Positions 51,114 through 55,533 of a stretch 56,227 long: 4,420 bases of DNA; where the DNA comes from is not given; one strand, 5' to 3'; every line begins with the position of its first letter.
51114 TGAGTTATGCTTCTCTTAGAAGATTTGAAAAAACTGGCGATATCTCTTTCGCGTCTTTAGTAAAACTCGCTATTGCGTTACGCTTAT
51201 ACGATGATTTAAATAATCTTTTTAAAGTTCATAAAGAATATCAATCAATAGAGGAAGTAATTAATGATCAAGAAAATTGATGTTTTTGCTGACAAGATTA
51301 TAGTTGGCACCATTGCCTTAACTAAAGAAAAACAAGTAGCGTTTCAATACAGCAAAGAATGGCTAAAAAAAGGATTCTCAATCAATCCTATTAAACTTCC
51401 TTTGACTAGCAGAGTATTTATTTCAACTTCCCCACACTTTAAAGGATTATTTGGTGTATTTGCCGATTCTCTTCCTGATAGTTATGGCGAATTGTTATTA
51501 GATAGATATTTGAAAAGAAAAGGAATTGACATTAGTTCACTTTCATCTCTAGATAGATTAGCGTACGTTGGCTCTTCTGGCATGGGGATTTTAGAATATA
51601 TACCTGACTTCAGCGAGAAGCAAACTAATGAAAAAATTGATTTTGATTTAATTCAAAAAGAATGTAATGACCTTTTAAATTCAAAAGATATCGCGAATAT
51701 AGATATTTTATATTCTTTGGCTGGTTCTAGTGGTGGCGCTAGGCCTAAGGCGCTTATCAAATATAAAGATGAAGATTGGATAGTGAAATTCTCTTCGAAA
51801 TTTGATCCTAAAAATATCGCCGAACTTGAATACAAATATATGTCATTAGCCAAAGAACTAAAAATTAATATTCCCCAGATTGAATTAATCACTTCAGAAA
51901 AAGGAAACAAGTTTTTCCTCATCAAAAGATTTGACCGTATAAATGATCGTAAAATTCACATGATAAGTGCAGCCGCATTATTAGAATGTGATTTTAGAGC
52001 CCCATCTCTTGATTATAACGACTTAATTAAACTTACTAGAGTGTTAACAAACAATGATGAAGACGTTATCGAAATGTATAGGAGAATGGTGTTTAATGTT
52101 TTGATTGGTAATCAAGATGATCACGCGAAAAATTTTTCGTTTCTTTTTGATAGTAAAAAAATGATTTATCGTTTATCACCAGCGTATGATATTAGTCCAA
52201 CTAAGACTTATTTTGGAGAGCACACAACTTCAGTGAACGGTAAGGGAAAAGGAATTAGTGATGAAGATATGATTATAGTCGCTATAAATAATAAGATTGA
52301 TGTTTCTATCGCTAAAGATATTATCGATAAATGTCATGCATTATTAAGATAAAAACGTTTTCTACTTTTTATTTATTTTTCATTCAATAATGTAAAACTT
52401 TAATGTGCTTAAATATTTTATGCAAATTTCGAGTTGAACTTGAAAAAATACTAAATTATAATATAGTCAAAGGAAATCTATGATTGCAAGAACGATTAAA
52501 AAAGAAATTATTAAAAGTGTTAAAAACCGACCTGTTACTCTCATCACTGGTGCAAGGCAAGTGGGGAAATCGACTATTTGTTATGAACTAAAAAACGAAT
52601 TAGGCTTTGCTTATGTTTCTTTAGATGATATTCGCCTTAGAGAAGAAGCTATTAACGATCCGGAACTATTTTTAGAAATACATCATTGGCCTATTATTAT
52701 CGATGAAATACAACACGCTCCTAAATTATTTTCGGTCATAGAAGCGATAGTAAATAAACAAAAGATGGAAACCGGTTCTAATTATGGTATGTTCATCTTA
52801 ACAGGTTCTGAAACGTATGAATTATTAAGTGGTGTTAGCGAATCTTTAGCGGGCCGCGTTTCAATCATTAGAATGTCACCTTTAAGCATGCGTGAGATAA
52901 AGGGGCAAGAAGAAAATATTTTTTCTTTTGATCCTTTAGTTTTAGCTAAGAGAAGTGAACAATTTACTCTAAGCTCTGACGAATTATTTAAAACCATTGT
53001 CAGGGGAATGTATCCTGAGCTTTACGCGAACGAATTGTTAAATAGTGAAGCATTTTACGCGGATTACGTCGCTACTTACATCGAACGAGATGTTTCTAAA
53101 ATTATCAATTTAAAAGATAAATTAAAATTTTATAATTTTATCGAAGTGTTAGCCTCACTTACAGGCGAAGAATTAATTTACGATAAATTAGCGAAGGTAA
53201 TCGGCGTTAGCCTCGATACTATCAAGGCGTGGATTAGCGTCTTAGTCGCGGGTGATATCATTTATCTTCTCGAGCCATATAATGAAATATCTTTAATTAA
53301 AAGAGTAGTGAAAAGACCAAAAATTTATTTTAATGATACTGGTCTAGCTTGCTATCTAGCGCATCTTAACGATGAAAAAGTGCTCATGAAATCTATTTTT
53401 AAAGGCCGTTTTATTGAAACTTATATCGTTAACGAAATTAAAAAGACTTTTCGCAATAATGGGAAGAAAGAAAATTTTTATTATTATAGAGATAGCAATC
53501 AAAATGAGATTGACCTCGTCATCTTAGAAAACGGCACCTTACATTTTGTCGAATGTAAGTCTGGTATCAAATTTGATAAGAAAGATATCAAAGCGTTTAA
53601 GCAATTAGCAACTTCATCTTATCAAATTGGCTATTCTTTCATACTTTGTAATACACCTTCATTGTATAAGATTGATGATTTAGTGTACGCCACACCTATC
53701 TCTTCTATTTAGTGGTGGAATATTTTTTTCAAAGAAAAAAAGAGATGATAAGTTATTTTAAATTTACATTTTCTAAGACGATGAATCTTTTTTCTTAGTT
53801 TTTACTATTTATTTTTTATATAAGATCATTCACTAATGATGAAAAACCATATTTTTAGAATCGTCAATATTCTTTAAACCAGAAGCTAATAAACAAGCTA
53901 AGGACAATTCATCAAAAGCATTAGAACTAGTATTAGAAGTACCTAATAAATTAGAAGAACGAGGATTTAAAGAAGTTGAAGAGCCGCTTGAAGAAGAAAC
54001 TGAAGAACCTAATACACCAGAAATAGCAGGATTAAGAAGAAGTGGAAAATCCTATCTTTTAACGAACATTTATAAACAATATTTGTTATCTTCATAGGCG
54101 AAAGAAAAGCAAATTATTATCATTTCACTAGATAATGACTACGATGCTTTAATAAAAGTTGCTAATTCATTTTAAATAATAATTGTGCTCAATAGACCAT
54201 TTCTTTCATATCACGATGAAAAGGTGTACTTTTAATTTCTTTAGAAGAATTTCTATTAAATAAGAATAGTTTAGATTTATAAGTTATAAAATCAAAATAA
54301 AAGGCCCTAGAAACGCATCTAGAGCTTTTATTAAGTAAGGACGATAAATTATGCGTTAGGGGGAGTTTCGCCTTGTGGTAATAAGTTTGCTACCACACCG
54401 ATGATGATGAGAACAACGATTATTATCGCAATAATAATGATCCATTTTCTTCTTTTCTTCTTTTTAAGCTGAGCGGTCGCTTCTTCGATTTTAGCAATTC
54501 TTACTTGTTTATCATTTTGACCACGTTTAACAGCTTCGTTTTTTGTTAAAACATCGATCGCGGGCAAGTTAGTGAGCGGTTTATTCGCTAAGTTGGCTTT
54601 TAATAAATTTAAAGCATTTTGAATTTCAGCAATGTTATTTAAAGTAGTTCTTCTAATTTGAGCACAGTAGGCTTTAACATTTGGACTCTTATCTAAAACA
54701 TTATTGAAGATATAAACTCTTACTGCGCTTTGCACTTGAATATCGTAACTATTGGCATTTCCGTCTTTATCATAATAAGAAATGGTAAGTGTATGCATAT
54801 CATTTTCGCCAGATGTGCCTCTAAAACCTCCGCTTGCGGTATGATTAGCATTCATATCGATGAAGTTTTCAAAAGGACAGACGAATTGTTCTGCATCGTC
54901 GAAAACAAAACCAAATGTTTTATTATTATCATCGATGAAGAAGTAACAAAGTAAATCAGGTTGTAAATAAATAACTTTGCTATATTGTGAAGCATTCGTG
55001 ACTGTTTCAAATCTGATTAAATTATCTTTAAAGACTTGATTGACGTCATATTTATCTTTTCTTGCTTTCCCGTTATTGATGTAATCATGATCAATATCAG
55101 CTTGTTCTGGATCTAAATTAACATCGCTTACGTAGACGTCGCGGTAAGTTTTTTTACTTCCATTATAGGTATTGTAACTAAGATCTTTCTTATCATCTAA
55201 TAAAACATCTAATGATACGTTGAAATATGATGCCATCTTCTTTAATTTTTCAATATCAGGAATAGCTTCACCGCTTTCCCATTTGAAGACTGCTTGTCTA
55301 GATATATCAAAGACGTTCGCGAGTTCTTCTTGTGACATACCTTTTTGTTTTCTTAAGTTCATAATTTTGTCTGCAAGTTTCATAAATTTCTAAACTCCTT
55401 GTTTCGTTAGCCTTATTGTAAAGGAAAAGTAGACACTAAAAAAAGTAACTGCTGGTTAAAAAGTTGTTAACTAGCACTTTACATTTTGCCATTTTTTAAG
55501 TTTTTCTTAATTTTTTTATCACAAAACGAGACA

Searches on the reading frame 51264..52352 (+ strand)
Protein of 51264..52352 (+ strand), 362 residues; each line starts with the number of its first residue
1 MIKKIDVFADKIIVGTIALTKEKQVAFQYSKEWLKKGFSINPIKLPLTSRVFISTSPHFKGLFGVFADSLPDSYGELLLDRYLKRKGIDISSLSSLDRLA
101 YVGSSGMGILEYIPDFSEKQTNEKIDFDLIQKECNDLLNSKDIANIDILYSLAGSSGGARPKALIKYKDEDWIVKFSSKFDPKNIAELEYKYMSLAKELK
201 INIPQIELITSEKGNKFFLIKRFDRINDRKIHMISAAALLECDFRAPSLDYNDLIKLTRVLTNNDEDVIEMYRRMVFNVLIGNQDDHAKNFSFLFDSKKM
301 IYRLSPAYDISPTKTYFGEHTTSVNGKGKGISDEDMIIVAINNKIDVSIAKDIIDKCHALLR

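Call 59: search_protein_families(library=padloc, proteins=[window:51264-52352:+], max_evalue=0.01)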
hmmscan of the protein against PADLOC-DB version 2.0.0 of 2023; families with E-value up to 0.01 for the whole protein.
window:51264-52352:+ (362 aa): 4 families
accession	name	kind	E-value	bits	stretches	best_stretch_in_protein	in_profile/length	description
PDLC04340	PDC-M03A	-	1.2e-10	39.4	1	189-311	50-168/280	-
PDLC04339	PDC-M03A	-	7.4e-06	23.5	1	270-311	136-175/293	-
PDLC04344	PDC-M03A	-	0.00013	19.5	1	275-309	154-187/305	-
PDLC04342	PDC-M03A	-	0.00017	19.3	1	275-310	155-190/299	-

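Call 93: search_protein_families(library=pfam, proteins=[window:51264-52352:+], max_evalue=0.001)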
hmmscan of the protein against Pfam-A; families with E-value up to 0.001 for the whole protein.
window:51264-52352:+ (362 aa): 2 families
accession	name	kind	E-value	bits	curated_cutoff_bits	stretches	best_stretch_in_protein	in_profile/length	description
PF07804.18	HipA_C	-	7.7e-51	173.2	30.5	1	155-357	2-205/213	HipA-like C-terminal domain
PF13657.11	Couple_hipA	-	4.3e-17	62.9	22.5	1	6-112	2-98/99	HipA N-terminal domain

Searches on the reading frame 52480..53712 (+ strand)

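Call 59: search_protein_families(library=padloc, proteins=[window:52480-53712:+], max_evalue=0.01)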
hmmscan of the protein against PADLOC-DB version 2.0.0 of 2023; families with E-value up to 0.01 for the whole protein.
window:52480-53712:+ (410 aa): 18 families
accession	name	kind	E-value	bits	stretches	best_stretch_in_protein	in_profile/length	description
PDLC04790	PDC-S01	-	1.7e-96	321.5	1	1-409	11-416/422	-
PDLC04789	PDC-S01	-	6.3e-53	178.1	1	1-375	1-354/375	-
PDLC04787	PDC-S01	-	6.5e-28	95.7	1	1-369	10-365/412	-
PDLC04791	PDC-S01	-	1.1e-27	94.8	2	174-379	163-369/395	-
PDLC04788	PDC-S01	-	1.2e-22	78.5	1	1-382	1-403/448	-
PDLC04786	PDC-S01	-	3.2e-19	67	1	4-385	5-410/439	-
PDLC04792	PDC-S01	-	1.3e-18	64.9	2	280-403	305-424/452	-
PDLC01968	CARF_PDDEXK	-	5.8e-08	30.2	1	307-382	237-311/361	-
PDLC01037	Csx1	-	1.3e-07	29.5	1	279-399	189-287/320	ARF+Nuclease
PDLC01903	CARF4--CARF_PDDEXK_TM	-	3.4e-06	24.7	1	277-377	249-332/380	-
PDLC01880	CARF4--CARF_PDDEXK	-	5.7e-06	23.9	1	307-369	238-300/364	-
PDLC01890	CARF4--CARF_PDDEXK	-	8.5e-06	23.4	1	300-373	224-300/366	-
PDLC01898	CARF4--CARF_PDDEXK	-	2.9e-05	21.5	1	338-375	207-243/296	-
PDLC01893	CARF4--CARF_PDDEXK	-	0.00018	19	1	306-372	256-326/382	-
PDLC01889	CARF4--CARF_PDDEXK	-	0.0004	17.7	1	332-377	261-305/367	-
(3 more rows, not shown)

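Call 93: search_protein_families(library=pfam, proteins=[window:52480-53712:+], max_evalue=0.001)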
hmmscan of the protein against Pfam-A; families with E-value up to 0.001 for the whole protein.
window:52480-53712:+ (410 aa): 3 families
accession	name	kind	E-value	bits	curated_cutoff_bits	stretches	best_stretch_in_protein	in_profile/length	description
PF13635.12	DUF4143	-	2.4e-41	141.6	28.1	1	202-362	1-160/160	Domain of unknown function (DUF4143)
PF13173.12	AAA_14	-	2.1e-28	99.3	27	1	17-140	2-128/129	AAA domain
PF09002.17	Card1_endonuc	-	0.00077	19.5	26.4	0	308-367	9-71/136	Card1-like, endonuclease domain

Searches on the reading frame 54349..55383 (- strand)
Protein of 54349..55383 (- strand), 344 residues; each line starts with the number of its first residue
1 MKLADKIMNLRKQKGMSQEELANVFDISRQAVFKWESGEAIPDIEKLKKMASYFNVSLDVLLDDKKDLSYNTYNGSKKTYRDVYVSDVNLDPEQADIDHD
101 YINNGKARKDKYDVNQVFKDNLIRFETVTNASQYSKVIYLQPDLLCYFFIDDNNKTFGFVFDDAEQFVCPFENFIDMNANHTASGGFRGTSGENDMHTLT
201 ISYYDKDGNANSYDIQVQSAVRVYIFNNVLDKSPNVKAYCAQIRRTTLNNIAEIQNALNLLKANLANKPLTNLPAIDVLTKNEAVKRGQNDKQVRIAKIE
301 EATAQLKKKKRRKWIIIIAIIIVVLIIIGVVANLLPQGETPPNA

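Call 59: search_protein_families(library=padloc, proteins=[window:54349-55383:-], max_evalue=0.01)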
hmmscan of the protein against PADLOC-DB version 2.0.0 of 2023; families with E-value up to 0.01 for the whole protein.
window:54349-55383:- (344 aa): 18 families
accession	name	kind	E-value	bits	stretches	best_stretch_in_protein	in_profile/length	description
PDLC03945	RmrA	-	1.8e-11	41.9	1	5-83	5-83/394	-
PDLC02926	HTH_VI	-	5.2e-11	40.7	1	3-62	2-61/92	-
PDLC03951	RmrA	-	4.8e-10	37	1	5-66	11-72/400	-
PDLC03954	RmrA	-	8.8e-10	36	1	5-71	13-79/380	-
PDLC03947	RmrA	-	2.4e-09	34.5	1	4-67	13-76/383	-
PDLC03952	RmrA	-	2.7e-08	31.1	1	5-82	25-99/395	-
PDLC04775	PDC-M69A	-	5.1e-08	31.4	1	4-68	9-73/113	-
PDLC04142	capH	-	7.6e-08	31.4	1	1-67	5-71/103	capH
PDLC03944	RmrA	-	2.7e-07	28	1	8-79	12-85/384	-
PDLC03665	Control_protein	-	2.3e-06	25.8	1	3-64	9-71/77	control protein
PDLC03956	RmrA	-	2.3e-06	24.9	1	4-69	10-76/399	-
PDLC03949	RmrA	-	1.4e-05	22.1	1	7-64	7-64/363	-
PDLC04758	PDC-M64B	-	2.9e-05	22.5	1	2-85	30-113/123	-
PDLC03943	RmrA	-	6.4e-05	20.2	1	10-62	10-62/370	-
PDLC03948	RmrA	-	0.00024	18.1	1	4-65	10-71/397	-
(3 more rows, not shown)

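Call 93: search_protein_families(library=pfam, proteins=[window:54349-55383:-], max_evalue=0.001)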
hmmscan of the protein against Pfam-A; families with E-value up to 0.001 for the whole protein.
window:54349-55383:- (344 aa): 4 families
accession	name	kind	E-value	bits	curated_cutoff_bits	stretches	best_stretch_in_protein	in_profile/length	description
PF01381.28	HTH_3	-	2.9e-18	66.1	23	1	7-61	1-55/55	Helix-turn-helix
PF12844.13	HTH_19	-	1.8e-08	34.6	30.2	1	7-63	4-60/64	Helix-turn-helix domain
PF13443.12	HTH_26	-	1.1e-05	26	22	1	7-66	2-62/63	Cro/C1-type HTH DNA-binding domain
PF13560.12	HTH_31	-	1.4e-05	25.7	27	1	9-59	8-59/64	Helix-turn-helix domain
